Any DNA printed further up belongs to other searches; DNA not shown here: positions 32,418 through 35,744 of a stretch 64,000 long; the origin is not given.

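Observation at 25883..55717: Candidate beta-glucuronan (polyglucuronate) utilisation locus with a complete two-branch catabolic route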

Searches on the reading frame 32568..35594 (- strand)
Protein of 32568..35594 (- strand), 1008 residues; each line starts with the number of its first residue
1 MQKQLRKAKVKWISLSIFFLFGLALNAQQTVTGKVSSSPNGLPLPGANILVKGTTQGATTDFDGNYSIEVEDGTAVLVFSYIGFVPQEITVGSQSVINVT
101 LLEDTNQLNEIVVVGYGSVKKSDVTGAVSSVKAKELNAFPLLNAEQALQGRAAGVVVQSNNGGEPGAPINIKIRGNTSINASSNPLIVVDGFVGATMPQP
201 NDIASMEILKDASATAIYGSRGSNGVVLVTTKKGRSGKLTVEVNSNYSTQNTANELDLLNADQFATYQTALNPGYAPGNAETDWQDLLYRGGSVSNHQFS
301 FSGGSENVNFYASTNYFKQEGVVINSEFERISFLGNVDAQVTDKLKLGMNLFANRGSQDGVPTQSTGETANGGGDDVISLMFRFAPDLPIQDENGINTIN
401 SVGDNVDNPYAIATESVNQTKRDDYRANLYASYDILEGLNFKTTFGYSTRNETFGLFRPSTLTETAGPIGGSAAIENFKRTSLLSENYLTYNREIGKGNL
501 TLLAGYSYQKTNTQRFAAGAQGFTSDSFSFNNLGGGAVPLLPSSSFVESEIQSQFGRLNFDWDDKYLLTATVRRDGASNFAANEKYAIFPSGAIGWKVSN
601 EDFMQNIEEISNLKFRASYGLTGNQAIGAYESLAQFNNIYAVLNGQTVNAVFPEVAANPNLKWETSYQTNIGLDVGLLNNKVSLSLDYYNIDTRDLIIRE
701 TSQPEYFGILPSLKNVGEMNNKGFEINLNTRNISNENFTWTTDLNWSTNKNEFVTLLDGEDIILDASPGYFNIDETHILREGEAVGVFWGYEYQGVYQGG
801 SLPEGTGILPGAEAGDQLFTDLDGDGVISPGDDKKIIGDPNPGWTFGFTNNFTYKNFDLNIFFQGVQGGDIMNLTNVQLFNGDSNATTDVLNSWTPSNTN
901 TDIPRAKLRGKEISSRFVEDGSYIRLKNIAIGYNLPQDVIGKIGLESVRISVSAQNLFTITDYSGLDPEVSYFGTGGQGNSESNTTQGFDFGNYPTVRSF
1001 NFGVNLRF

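Call 3: search_protein_families(library=pfam, proteins=[window:32568-35594:-])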
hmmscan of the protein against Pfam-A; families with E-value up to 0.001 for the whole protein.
window:32568-35594:- (1008 aa): 5 families
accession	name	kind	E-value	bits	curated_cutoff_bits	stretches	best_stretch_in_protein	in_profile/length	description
PF00593.30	TonB_dep_Rec_b-barrel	-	4.8e-24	86.5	27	1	402-957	40-436/436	TonB dependent receptor-like, beta-barrel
PF13715.12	CarbopepD_reg_2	-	3e-21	75.7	32.2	1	31-113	1-88/88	CarboxypepD_reg-like domain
PF07715.20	Plug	-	4.6e-15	56.5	23.9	1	120-226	1-107/107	TonB-dependent Receptor Plug Domain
PF13620.12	CarboxypepD_reg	-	4.5e-13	49.8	32.3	1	30-101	1-81/82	Carboxypeptidase regulatory-like domain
PF23591.1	CILP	-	0.00095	19.6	27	0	27-82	3-57/90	Cartilage intermediate layer protein 1-like domain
